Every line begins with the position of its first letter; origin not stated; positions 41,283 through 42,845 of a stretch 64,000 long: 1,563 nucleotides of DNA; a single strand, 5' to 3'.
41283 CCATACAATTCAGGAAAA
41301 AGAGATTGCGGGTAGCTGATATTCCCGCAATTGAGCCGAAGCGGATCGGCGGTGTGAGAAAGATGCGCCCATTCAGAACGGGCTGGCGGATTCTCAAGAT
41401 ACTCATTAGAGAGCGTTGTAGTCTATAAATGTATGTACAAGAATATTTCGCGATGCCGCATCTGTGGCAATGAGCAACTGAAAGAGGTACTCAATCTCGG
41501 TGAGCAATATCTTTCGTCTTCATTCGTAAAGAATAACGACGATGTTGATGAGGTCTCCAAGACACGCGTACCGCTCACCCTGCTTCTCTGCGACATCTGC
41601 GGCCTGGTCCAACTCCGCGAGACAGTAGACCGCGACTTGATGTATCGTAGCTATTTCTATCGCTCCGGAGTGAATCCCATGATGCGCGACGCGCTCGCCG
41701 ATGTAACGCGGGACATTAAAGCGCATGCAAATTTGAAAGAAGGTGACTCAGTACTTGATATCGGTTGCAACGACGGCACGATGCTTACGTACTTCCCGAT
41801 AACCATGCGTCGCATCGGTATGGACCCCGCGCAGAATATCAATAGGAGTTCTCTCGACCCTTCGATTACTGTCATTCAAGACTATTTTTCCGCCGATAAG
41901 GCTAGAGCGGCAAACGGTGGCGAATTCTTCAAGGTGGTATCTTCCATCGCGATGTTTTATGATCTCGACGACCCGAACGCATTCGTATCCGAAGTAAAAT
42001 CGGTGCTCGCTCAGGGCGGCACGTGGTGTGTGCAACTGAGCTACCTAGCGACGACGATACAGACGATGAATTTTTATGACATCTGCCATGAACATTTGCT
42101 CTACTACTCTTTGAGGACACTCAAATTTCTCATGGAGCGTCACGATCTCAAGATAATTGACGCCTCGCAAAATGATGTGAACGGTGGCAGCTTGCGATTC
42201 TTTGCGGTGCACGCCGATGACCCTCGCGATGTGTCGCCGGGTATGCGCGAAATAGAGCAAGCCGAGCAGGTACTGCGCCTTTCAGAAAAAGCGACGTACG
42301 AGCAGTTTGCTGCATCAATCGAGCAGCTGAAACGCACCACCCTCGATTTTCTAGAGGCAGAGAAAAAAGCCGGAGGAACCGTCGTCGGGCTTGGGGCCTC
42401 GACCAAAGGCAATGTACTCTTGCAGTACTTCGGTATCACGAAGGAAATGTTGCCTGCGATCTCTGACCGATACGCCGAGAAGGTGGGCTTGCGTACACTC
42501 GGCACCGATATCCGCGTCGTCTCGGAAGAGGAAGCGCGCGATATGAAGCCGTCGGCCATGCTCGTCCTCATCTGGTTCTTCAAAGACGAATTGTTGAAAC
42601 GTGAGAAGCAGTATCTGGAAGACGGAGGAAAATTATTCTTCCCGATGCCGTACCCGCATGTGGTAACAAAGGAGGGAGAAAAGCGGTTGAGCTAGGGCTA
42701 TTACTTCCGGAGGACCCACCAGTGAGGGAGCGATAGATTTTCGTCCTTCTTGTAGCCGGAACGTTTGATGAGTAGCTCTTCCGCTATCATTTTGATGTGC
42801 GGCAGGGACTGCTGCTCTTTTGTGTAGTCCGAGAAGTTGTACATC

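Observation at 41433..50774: Two paralogous TylC3-type sugar C-methyltransferases and two FdtA-like cupins next to gmd: candidate pathway to a C-branched 6-deoxyhexose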

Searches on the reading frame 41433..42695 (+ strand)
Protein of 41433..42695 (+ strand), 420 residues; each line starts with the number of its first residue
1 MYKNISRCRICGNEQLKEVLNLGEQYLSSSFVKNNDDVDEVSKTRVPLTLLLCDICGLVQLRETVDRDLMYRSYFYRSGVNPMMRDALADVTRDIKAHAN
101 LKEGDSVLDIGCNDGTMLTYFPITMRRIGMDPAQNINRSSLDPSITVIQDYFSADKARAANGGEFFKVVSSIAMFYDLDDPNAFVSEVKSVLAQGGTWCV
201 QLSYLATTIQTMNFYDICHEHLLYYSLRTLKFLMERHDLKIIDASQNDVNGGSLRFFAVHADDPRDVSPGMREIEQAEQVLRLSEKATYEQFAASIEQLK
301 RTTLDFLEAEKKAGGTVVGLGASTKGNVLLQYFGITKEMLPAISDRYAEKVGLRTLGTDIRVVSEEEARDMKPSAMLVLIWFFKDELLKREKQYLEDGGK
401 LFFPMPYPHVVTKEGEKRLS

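Call 3: search_protein_families(library=pfam, proteins=[window:41433-42695:+])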
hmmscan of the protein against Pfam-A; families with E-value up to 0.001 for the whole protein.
window:41433-42695:+ (420 aa): 4 families
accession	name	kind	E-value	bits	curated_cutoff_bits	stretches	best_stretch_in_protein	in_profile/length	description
PF08484.17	Methyltransf_14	-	3.2e-42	144.5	23.5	1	249-406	2-160/160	C-methyltransferase C-terminal domain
PF08421.16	Methyltransf_13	-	4.4e-18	65.6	31.3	1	8-71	1-62/62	Putative zinc binding domain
PF13489.12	Methyltransf_23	-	3.6e-15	56.5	27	1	99-242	18-162/164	Methyltransferase domain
PF08241.18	Methyltransf_11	-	4.3e-05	24.5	21.2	1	108-198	1-93/95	Methyltransferase domain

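Call 4: search_protein_families(library=ncbifam, proteins=[window:41433-42695:+])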
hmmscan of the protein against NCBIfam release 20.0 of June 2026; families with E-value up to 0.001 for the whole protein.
window:41433-42695:+ (420 aa): 1 family
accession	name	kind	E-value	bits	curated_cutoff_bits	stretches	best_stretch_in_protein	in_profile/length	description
NF045667.1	MTase_DVU1556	equivalog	1.7e-07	31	155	1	91-204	10-123/213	DVU_1556 family methyltransferase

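Call 9: search_solved_structures(query=window:41433-42695:+, max_evalue=0.01)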
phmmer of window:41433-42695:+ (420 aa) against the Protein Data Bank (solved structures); distinct sequences matched with E-value up to 0.01: 10.
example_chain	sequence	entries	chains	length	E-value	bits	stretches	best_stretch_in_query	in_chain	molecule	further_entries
4rv9_A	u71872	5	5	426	4.9e-58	200.2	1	4-412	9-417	D-mycarose 3-C-methyltransferase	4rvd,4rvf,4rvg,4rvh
4e2w_A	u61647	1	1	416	8.2e-43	150.1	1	7-410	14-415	TcaB9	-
3ndi_A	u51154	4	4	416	1.3e-42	149.4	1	7-410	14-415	Methyltransferase | TcaB9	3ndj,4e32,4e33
4e2x_A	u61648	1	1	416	1.3e-42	149.4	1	7-410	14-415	TcaB9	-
4e31_A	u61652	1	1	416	1.5e-42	149.2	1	7-410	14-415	TcaB9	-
4e30_A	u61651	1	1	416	2.1e-42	148.7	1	7-410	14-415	TcaB9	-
4e2y_A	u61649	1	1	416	3.4e-42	148.1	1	7-410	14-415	TcaB9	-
4e2z_A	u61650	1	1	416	1.2e-41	146.2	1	7-410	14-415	TcaB9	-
5t6b_A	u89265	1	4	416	1.3e-36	129.7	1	6-410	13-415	Sugar 3-C-methyl transferase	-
5t64_A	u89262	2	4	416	8.3e-36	127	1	6-407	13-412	Sugar 3-C-methyl transferase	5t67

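Call 39: find_related_loci(query=window:41433-42692:+, collection=metagenome_contigs, flank=8000)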
Query window:41433-42692:+ (420 aa) in metagenome_contigs; peptide patterns used: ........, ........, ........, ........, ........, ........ (x = any residue, [..] = any of these).
600 stretches matched a pattern (row limit reached: there are more); 567 encode a relative of the query (tblastn E <= 1e-3); the best 80 are kept; 80 distinct loci.
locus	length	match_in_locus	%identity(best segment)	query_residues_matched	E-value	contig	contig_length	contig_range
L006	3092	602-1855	75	1-419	0e+0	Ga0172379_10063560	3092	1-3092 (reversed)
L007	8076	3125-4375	74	1-419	0e+0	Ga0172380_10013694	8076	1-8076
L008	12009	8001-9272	66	2-420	0e+0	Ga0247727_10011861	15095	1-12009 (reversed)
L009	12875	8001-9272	61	1-419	0e+0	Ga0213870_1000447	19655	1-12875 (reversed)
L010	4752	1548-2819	61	1-419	0e+0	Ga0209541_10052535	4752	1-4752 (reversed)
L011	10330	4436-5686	60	2-419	1e-179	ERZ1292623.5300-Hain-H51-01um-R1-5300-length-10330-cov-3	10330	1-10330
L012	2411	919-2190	61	2-420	0e+0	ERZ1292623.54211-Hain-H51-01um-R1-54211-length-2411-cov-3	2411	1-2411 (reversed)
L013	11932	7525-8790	60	2-419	4e-176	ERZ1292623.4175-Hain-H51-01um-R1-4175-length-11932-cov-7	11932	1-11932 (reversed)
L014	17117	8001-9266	56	1-419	2e-168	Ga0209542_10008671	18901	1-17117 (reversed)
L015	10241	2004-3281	57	2-420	6e-165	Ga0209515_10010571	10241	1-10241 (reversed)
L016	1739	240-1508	56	2-419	2e-175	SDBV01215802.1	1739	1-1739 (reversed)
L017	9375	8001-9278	57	2-420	4e-158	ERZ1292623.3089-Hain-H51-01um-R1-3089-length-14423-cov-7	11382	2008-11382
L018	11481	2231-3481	55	2-419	4e-158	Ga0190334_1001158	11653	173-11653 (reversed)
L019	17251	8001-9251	56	2-419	5e-157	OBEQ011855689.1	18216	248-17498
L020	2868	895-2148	51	1-419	2e-160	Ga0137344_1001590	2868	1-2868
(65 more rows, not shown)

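Call 57: search_protein_representatives(protein=window:41433-42692:+)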
Query: 420 residues. Proteins with E-value up to 0.001 (for the whole library): 11298; up to 1e-10: 6529; up to 1e-30: 2227. The best 150 are listed.
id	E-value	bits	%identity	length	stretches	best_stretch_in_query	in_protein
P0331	1.2e-131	455.9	50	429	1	2-419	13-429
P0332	8.1e-113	393.8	46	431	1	3-418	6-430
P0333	2.1e-100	353.0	43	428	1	3-412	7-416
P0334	3.3e-99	349.0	44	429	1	6-413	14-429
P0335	8.5e-99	347.6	40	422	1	5-412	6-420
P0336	8.9e-97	341.0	43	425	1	3-407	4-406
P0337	1.3e-93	330.6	42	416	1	2-411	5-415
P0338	3.6e-92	325.8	45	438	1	6-415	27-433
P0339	4.3e-91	322.3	43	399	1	4-407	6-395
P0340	1.0e-90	321.0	42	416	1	5-407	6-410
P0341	2.0e-90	320.1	44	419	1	4-411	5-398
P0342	3.7e-89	315.9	42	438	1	3-414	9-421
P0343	3.7e-89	315.9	42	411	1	7-417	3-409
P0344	5.4e-89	315.4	40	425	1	5-414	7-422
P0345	5.9e-89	315.2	43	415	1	5-407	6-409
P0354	3.2e-87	309.5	37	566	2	2-413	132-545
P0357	3.0e-85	303.0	40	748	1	2-412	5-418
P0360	3.6e-84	299.5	42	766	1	4-410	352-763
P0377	2.3e-82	293.5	41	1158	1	5-414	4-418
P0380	2.3e-81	290.2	40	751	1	3-411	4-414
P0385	7.7e-81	288.5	44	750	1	7-412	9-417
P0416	6.9e-79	282.1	40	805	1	4-411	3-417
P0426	7.3e-78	278.7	36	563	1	2-414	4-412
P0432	1.5e-77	277.7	40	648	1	22-410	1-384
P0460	6.7e-76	272.2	37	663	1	3-414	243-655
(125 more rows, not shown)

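Call 63: search_protein_families(library=pfam, proteins=[P0357, P0360, P0377, P0380, P0385, P0416, P0354, P0426, P0460, P0432], max_evalue=0.00001)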
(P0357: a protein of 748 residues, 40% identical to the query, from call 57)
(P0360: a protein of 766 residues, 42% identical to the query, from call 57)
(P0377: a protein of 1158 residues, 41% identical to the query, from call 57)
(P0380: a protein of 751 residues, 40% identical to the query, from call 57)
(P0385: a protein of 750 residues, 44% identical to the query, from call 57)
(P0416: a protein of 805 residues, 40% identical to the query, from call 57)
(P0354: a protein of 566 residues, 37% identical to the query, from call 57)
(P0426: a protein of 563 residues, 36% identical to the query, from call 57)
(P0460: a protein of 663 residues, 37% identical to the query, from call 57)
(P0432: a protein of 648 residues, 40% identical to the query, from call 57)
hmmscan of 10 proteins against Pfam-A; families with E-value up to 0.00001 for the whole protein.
P0357 (748 aa): 6 families
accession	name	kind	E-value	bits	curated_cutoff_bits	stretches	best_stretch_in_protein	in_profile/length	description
PF16363.11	GDP_Man_Dehyd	-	6.7e-70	236.6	27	1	424-740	1-332/332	GDP-mannose 4,6 dehydratase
PF08484.17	Methyltransf_14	-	1.4e-50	171.7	23.5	1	253-412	2-160/160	C-methyltransferase C-terminal domain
PF01370.27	Epimerase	-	1.8e-39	136.1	20.9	1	423-655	1-236/240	NAD dependent epimerase/dehydratase family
PF13489.12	Methyltransf_23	-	2.7e-13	50.4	27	1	104-246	19-162/164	Methyltransferase domain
PF08421.16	Methyltransf_13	-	1.6e-11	44.7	31.3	1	11-73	1-62/62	Putative zinc binding domain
PF04321.23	RmlD_sub_bind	-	2.7e-07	30.4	27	1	422-585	2-146/287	RmlD substrate binding domain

P0360 (766 aa): 5 families
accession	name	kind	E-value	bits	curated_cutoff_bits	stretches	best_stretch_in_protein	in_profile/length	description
PF08484.17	Methyltransf_14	-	4.5e-47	160.3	23.5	1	592-759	2-160/160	C-methyltransferase C-terminal domain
PF00534.26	Glycos_transf_1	-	7.3e-20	71.6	26.4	1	160-327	6-171/172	Glycosyl transferases group 1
PF13692.12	Glyco_trans_1_4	-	1.1e-13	52.1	27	1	171-311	3-139/142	Glycosyl transferases group 1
PF13489.12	Methyltransf_23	-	6.7e-13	49.1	27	1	438-585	13-162/164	Methyltransferase domain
PF13524.12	Glyco_trans_1_2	-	1.3e-08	35.3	25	1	189-331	7-131/144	Glycosyl transferase-like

P0377 (1158 aa): 6 families
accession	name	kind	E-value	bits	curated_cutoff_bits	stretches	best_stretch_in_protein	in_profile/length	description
PF16363.11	GDP_Man_Dehyd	-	1.8e-53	182.6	27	1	422-727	1-332/332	GDP-mannose 4,6 dehydratase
PF08484.17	Methyltransf_14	-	8.4e-48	162.6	23.5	1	252-410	2-160/160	C-methyltransferase C-terminal domain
PF01370.27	Epimerase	-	6.3e-36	124.4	20.9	1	421-639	1-231/240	NAD dependent epimerase/dehydratase family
PF08421.16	Methyltransf_13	-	1.8e-13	50.9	31.3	1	7-66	1-62/62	Putative zinc binding domain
PF04321.23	RmlD_sub_bind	-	2.6e-07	30.5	27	1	422-555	4-130/287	RmlD substrate binding domain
PF13489.12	Methyltransf_23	-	1.1e-06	28.9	27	1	92-246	16-163/164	Methyltransferase domain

P0380 (751 aa): 7 families
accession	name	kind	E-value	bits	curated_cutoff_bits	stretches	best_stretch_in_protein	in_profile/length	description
PF16363.11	GDP_Man_Dehyd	-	4.5e-70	237.2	27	1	433-734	2-332/332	GDP-mannose 4,6 dehydratase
PF08484.17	Methyltransf_14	-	5.1e-48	163.3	23.5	1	249-409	2-160/160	C-methyltransferase C-terminal domain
PF01370.27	Epimerase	-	9.9e-39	133.6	20.9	1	432-661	2-234/240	NAD dependent epimerase/dehydratase family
PF13489.12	Methyltransf_23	-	6.6e-13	49.2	27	1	92-242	10-162/164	Methyltransferase domain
PF08421.16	Methyltransf_13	-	1.1e-10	42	31.3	1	9-69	1-62/62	Putative zinc binding domain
PF04321.23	RmlD_sub_bind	-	5.2e-08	32.8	27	1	432-602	4-154/287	RmlD substrate binding domain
PF08241.18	Methyltransf_11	-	9.5e-06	26.6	21.2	0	107-199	1-94/95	Methyltransferase domain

P0385 (750 aa): 6 families
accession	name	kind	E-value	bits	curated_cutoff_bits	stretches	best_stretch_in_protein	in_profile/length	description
PF16363.11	GDP_Man_Dehyd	-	2.4e-51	175.6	27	1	423-733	1-332/332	GDP-mannose 4,6 dehydratase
PF08484.17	Methyltransf_14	-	1.4e-37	129.4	23.5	1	250-411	2-160/160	C-methyltransferase C-terminal domain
PF01370.27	Epimerase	-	2.8e-33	115.8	20.9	1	422-645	1-227/240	NAD dependent epimerase/dehydratase family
PF08421.16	Methyltransf_13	-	2.3e-13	50.6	31.3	1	10-69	1-62/62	Putative zinc binding domain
PF13489.12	Methyltransf_23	-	3.4e-10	40.3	27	1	90-244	7-163/164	Methyltransferase domain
PF04321.23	RmlD_sub_bind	-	3.6e-06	26.7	27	1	423-506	4-71/287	RmlD substrate binding domain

P0416 (805 aa): 6 families
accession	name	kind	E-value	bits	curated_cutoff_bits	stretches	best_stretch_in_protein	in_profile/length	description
PF01041.23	DegT_DnrJ_EryC1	-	6.7e-98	328.7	19.8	1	450-791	10-359/360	DegT/DnrJ/EryC1/StrS aminotransferase family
PF08484.17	Methyltransf_14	-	6.3e-44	150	23.5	1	254-412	2-160/160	C-methyltransferase C-terminal domain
PF13489.12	Methyltransf_23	-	6.8e-17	62.1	27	1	90-246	9-163/164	Methyltransferase domain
PF08421.16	Methyltransf_13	-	1.6e-12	47.9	31.3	1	7-72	1-62/62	Putative zinc binding domain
PF00266.25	Aminotran_5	-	3.8e-08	33.1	21.5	1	482-594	63-183/371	Aminotransferase class-V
PF08241.18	Methyltransf_11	-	8.4e-07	30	21.2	1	110-202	1-94/95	Methyltransferase domain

P0354 (566 aa): 3 families
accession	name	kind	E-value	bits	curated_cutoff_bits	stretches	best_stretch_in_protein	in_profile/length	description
PF08484.17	Methyltransf_14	-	1e-64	217.6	23.5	2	378-538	3-160/160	C-methyltransferase C-terminal domain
PF13489.12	Methyltransf_23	-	6.1e-14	52.5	27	1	227-369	20-162/164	Methyltransferase domain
PF08421.16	Methyltransf_13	-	3.2e-13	50.1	31.3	1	138-197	1-62/62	Putative zinc binding domain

P0426 (563 aa): 6 families
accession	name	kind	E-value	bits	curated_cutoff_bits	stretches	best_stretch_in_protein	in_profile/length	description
PF08484.17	Methyltransf_14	-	4.1e-47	160.4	23.5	1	246-404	2-160/160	C-methyltransferase C-terminal domain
PF01370.27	Epimerase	-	1.7e-13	51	20.9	1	415-528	1-120/240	NAD dependent epimerase/dehydratase family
PF16363.11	GDP_Man_Dehyd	-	5.4e-12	46.3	27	1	416-527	1-133/332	GDP-mannose 4,6 dehydratase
PF08421.16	Methyltransf_13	-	5.3e-11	43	31.3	1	14-68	5-62/62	Putative zinc binding domain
PF13489.12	Methyltransf_23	-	7.2e-10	39.3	27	1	83-239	2-162/164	Methyltransferase domain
PF04321.23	RmlD_sub_bind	-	7e-06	25.8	27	1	414-532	2-110/287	RmlD substrate binding domain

P0460 (663 aa): 9 families
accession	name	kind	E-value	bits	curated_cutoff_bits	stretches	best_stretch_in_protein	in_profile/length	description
PF08484.17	Methyltransf_14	-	1.3e-46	158.7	23.5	1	485-647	2-160/160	C-methyltransferase C-terminal domain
PF13489.12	Methyltransf_23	-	2e-19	70.3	27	1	333-477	15-161/164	Methyltransferase domain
PF00483.29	NTP_transferase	-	2.8e-19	70.1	21.2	1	6-231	2-241/245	Nucleotidyl transferase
PF08421.16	Methyltransf_13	-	3.6e-09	37.1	31.3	1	248-305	1-61/62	Putative zinc binding domain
PF12804.13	NTP_transf_3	-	2.1e-07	31.7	27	1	6-115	1-96/160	MobA-like NTP transferase domain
PF07021.18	MetW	-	4e-07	30.3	21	1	337-430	11-104/193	Methionine biosynthesis protein MetW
PF08241.18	Methyltransf_11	-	1.5e-06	29.2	21.2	1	344-436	1-95/95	Methyltransferase domain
PF13847.12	Methyltransf_31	-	3e-06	27.4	27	1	339-448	3-125/145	Methyltransferase domain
PF08242.18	Methyltransf_12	-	7.7e-06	27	30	0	344-433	1-97/98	Methyltransferase domain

P0432 (648 aa): 3 families
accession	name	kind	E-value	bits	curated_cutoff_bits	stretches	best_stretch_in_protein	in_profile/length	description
PF08484.17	Methyltransf_14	-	3.7e-44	150.8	23.5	1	226-380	2-160/160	C-methyltransferase C-terminal domain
PF13489.12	Methyltransf_23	-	1.1e-09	38.6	27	1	61-219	1-162/164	Methyltransferase domain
PF01793.22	Glyco_transf_15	-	6e-08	32.9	25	1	402-640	66-323/325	Glycolipid 2-alpha-mannosyltransferase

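Call 67: list_cluster_members(proteins=[window:41433-42692:+, P0331, P0332, P0333, P0335, P0357, P0380, P0416, P0460, P0337])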
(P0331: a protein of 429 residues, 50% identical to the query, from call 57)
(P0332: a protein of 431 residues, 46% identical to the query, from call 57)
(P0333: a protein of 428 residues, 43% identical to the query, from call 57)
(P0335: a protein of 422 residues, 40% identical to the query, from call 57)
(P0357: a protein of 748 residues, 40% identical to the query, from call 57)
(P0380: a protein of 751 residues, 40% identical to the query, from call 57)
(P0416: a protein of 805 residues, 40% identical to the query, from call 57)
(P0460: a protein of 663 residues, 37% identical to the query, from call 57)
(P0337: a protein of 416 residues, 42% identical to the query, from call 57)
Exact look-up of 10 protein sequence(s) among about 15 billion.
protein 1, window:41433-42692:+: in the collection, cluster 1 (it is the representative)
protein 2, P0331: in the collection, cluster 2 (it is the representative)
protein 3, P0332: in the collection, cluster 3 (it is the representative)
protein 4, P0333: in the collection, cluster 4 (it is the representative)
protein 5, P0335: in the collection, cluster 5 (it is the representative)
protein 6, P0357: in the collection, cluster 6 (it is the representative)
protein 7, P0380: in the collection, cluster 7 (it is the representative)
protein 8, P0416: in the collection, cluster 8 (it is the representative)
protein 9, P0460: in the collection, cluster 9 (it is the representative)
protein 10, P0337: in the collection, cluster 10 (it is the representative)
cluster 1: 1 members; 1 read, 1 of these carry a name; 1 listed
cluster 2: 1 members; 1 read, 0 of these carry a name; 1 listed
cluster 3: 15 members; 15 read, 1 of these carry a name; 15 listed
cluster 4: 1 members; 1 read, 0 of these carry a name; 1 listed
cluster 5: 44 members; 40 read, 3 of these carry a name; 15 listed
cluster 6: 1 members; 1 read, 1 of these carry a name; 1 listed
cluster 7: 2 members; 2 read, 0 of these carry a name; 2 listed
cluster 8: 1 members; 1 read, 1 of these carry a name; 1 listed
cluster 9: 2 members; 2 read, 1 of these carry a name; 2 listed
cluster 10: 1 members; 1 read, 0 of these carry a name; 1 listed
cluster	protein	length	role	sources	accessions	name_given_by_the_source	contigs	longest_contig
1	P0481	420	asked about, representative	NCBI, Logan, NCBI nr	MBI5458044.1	methyltransferase domain-containing protein [Candidatus Kaiserbacteria bacterium]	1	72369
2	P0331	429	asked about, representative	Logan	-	-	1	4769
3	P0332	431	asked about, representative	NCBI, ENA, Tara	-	strand:- start:1906 stop:3201 length:1296 start_codon:yes stop_codon:yes ...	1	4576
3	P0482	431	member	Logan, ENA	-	-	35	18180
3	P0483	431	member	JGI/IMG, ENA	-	-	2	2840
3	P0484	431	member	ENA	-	-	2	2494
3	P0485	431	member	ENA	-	-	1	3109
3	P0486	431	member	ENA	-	-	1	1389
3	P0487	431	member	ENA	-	-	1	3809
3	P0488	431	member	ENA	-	-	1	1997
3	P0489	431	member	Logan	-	-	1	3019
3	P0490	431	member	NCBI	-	-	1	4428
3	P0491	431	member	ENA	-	-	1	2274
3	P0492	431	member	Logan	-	-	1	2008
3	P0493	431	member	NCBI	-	-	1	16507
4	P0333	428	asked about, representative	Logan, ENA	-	-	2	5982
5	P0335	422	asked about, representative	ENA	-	-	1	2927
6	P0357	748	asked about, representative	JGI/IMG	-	GDP-mannose 4,6-dehydratase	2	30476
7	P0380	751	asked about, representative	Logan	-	-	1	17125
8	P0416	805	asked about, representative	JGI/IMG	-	NDP-4-keto-2,6-dideoxyhexose 3-C-methyltransferase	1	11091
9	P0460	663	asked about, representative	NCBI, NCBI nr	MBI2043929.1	methyltransferase domain-containing protein [Candidatus Pacearchaeota archaeon]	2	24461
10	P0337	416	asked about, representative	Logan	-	-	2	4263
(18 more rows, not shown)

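Call 74: search_protein_families(library=ncbifam, proteins=[P0357, P0380, P0385], max_evalue=1e-10)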
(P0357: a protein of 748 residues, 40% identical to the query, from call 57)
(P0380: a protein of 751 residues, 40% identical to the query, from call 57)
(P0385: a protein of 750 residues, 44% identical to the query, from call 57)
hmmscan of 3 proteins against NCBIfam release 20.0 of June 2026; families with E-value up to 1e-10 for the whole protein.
P0357 (748 aa): 3 families
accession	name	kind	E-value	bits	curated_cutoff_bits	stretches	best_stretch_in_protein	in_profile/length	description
TIGR01472.1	gmd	equivalog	8.9e-64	215.8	415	1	421-746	1-340/342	GDP-mannose 4,6-dehydratase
TIGR01181.1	dTDP_gluc_dehyt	equivalog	2.1e-18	66.5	365.1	1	422-699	1-271/321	dTDP-glucose 4,6-dehydratase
TIGR01179.1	galE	equivalog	1.4e-13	50.4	262.3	1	422-690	1-288/332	UDP-glucose 4-epimerase GalE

P0380 (751 aa): 1 family
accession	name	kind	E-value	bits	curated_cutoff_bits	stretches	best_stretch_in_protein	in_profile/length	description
TIGR01472.1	gmd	equivalog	2.4e-63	214.4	415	1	431-741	3-341/342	GDP-mannose 4,6-dehydratase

P0385 (750 aa): 2 families
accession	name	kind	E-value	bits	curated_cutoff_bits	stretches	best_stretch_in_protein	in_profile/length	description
TIGR01472.1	gmd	equivalog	1.4e-39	136.3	415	1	420-733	1-334/342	GDP-mannose 4,6-dehydratase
TIGR01181.1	dTDP_gluc_dehyt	equivalog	5.8e-11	42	365.1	1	465-728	52-302/321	dTDP-glucose 4,6-dehydratase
